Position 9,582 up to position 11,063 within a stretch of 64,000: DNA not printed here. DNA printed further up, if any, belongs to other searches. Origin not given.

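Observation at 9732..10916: Orphan ParB/KorB-like protein with an altered arginine patch (GACR instead of GERR) and two motif copies upstream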

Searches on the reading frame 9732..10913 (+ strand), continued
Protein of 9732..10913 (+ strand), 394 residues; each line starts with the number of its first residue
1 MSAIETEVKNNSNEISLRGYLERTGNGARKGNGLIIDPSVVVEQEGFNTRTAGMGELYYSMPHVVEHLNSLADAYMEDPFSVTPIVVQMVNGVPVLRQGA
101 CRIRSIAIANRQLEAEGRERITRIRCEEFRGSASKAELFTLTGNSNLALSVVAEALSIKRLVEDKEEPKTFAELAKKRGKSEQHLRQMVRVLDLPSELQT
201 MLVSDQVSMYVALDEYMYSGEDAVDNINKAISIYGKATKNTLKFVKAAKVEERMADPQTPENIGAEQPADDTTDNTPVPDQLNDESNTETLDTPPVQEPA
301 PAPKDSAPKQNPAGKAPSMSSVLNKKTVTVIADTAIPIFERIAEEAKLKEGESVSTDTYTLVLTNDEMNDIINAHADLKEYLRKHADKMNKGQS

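Call 66: search_solved_structures(query=A2, max_evalue=1, show_alignments=5)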
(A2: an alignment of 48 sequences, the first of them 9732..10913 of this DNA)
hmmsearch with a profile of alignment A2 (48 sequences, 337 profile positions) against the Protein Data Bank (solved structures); distinct sequences matched with E-value up to 1: 25.
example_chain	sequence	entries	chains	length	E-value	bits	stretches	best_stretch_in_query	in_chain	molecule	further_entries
4umk_A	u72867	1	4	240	9.4e-15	57.7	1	62-210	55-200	PROBABLE CHROMOSOME-PARTITIONING PROTEIN PARB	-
7bnr_A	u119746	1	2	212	3.9e-14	55.7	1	54-202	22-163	ParB family protein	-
7o0n_A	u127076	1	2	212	3.9e-14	55.7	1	62-202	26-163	ParB family protein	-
7bnk_A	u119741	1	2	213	4.3e-14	55.6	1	62-202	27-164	ParB family protein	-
7ng0_A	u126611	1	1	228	7.3e-13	51.5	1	62-240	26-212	Nucleoid occlusion protein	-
6sdk_A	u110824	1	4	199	8.1e-13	51.4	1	91-196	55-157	Stage 0 sporulation protein J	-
7nfu_A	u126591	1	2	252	1.8e-12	50.2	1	62-240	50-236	Nucleoid occlusion protein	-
1vz0_A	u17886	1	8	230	4e-12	49.1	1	62-202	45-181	Chromosome-partitioning protein Spo0J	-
6t1f_A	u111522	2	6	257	3.5e-11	46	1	66-222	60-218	Chromosome-partitioning protein ParB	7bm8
7ol9_A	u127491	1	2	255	6.1e-11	45.2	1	62-244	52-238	Nucleoid occlusion protein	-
6s6h_A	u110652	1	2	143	1.5e-09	40.7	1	132-223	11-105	Chromosome-partitioning protein ParB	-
6y93_A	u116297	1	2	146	2.4e-08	36.7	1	129-245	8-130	Nucleoid occlusion protein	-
1r71_A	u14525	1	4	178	2.8e-05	26.6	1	126-197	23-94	Transcriptional repressor protein korB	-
8qa8_A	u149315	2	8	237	3.8e-05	26.2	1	122-202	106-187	Transcriptional repressor protein KorB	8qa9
8vd6_A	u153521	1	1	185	9.2e-05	24.9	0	150-176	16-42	CAP REPEAT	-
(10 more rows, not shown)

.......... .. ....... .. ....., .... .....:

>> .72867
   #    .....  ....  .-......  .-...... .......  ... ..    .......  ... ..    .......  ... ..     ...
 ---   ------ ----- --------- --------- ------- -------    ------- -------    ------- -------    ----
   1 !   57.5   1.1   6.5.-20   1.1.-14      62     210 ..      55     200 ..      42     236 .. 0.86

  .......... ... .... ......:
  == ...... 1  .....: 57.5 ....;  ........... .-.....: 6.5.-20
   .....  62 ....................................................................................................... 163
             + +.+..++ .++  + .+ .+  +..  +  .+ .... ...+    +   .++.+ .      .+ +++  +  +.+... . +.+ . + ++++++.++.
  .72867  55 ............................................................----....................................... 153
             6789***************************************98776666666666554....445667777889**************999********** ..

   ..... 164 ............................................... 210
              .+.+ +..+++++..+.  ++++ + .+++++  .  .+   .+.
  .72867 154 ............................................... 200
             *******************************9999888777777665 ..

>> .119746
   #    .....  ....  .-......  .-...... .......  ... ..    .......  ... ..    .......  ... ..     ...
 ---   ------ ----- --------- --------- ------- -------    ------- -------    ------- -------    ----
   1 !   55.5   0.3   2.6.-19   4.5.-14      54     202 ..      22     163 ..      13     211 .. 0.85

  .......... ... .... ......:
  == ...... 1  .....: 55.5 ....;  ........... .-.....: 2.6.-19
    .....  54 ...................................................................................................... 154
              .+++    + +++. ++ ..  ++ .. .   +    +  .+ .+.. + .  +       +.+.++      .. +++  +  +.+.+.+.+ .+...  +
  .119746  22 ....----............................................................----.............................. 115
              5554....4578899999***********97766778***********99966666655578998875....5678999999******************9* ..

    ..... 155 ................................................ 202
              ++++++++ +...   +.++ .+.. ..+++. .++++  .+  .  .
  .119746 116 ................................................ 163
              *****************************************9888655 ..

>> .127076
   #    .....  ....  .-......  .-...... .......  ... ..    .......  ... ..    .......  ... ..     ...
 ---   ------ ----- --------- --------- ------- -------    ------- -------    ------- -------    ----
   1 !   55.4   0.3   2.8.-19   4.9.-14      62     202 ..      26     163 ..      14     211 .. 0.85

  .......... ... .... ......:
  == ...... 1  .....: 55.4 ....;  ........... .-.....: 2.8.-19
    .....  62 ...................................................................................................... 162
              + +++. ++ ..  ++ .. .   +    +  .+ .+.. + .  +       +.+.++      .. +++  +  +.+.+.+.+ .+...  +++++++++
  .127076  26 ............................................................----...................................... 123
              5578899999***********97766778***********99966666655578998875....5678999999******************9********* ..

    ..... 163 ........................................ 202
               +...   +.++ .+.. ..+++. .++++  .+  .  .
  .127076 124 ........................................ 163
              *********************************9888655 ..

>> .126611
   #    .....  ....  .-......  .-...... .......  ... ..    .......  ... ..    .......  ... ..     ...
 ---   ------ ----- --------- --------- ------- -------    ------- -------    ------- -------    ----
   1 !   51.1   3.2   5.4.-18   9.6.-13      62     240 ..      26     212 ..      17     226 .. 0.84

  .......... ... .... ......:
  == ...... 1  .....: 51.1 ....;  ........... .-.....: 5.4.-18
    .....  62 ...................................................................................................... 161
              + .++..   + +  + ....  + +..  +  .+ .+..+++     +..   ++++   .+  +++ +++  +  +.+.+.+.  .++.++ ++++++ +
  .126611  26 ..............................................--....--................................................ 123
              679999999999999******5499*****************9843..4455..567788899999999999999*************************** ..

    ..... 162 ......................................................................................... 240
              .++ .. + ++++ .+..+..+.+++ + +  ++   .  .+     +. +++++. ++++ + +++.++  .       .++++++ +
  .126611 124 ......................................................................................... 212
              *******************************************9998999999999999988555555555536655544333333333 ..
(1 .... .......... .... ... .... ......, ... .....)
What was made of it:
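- On ParB/KorB superfamily (ParB-CTPase fold proteins): Family profile against PDB ParBs gives E about 1e-14 across the domain (call 66).
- Checked: A profile of the wider family hits solved ParBs (4umk, 7bnk) at E about 1e-14 across the N-domain plus HTH, and aligns G-H-C-R with G-E-R-R (call 66).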

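Call 73: find_encoding_contigs(protein=P0048, flank=10000, max_places=2)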
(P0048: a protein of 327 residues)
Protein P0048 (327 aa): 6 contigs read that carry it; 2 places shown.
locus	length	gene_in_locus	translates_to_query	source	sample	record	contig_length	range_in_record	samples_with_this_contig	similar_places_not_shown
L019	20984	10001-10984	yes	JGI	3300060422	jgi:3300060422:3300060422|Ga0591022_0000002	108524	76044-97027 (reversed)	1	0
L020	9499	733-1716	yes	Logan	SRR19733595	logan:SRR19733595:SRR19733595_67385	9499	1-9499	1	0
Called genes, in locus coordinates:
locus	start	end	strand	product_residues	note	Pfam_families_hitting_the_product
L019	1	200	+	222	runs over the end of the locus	-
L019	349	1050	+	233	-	PF13091:PLDc_2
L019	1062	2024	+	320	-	-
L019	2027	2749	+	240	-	PF01936:NYN, PF12872:OST-HTH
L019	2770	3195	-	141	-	-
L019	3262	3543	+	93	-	-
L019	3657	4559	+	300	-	PF11740:KfrA_N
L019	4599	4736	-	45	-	-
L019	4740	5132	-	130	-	-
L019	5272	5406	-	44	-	-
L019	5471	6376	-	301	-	PF03372:Exo_endo_phos, PF19580:Exo_endo_phos_3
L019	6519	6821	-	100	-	-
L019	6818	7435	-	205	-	PF17948:DnaT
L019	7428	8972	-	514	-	-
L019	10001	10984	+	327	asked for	PF17762:HTH_ParB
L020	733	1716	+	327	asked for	PF17762:HTH_ParB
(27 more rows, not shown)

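Call 74: find_encoding_contigs(protein=P0041, flank=10000, max_places=2)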
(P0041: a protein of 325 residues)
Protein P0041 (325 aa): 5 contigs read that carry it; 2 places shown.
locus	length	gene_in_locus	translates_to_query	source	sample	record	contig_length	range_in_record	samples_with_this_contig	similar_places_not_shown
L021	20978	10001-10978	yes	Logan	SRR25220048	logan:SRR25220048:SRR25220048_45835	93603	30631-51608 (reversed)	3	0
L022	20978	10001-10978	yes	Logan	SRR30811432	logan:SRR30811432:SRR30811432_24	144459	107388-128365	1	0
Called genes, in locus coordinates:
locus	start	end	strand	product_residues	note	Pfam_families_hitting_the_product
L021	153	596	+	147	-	PF03230:Antirestrict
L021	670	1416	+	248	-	-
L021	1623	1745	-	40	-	-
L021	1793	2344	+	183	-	-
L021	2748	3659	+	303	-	-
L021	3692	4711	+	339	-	PF12281:NTP_transf_8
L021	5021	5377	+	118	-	-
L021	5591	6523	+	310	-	-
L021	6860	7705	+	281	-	-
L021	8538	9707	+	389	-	-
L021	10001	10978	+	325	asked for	PF17762:HTH_ParB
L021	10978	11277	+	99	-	PF09904:HTH_43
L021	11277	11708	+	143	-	-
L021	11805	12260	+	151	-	-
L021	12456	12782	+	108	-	-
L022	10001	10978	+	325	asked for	PF17762:HTH_ParB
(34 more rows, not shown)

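Call 75: find_encoding_contigs(protein=P0047, flank=10000, max_places=2)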
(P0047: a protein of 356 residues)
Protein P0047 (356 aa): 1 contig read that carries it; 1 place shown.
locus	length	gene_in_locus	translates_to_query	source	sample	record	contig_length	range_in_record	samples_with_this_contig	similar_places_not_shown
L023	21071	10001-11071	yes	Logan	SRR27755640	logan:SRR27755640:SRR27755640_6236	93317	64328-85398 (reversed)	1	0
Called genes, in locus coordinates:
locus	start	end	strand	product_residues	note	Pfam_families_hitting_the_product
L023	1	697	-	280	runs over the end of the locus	PF05309:TraE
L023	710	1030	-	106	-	PF07178:TraL (weak)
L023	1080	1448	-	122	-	-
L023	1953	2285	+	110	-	-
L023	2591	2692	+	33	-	-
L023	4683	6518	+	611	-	-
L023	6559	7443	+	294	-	PF17762:HTH_ParB (weak)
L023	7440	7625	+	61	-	-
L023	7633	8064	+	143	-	-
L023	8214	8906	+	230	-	-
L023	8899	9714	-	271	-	PF02086:MethyltransfD12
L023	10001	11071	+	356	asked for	-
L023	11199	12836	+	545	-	PF13708:DUF4942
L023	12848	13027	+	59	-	-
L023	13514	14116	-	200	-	-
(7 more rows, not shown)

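Call 78: search_protein_families(proteins=[window:9732-10913:+, L012:19827-20987:+, L010:19944-20879:+], library=phrogs, max_evalue=0.01)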
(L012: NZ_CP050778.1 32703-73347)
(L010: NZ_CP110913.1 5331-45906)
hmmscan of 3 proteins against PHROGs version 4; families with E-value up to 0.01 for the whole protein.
window:9732-10913:+ (394 aa): 1 family
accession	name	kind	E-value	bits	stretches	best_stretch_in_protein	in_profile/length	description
phrog_1033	-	DNA, RNA and nucleotide metabolism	1.6e-21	78.5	1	24-255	24-241/334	ParB-like partition protein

L012:19827-20987:+ (387 aa): 2 families
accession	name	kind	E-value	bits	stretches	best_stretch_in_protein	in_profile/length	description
phrog_1033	-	DNA, RNA and nucleotide metabolism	3.3e-28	100.5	1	51-371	28-312/334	ParB-like partition protein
phrog_32069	-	DNA, RNA and nucleotide metabolism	0.0013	19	0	53-79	39-64/348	ParB-like partition protein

L010:19944-20879:+ (312 aa): 7 families
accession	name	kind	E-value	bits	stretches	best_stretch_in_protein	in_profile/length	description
phrog_1033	-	DNA, RNA and nucleotide metabolism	1.7e-54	186.9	1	4-264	15-253/334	ParB-like partition protein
phrog_6218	-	DNA, RNA and nucleotide metabolism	1.5e-07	31.9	1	81-187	51-156/506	ParB-like partition protein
phrog_4715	-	DNA, RNA and nucleotide metabolism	4.6e-07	29.6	1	73-293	186-415/630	ParB-like partition protein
phrog_7783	-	unknown function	2.5e-06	27.5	1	57-230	26-202/634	-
phrog_4272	-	unknown function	9.9e-05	21.9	1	69-184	443-561/764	-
phrog_32069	-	DNA, RNA and nucleotide metabolism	0.00081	19.6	1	126-238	145-256/348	ParB-like partition protein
phrog_1146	-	DNA, RNA and nucleotide metabolism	0.0045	17.2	1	63-172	100-204/342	ParB-like partition protein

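Call 79: search_protein_families(proteins=[window:9732-10913:+, L012:19827-20987:+, L010:19944-20879:+], library=padloc, max_evalue=0.01)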
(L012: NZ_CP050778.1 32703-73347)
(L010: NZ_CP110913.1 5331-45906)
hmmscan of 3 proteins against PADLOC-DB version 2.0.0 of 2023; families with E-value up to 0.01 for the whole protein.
window:9732-10913:+ (394 aa): 0 families

L012:19827-20987:+ (387 aa): 0 families

L010:19944-20879:+ (312 aa): 0 families
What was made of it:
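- It gives no PADLOC hit (call 79).
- Tried and rejected: PADLOC gives none (call 79).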
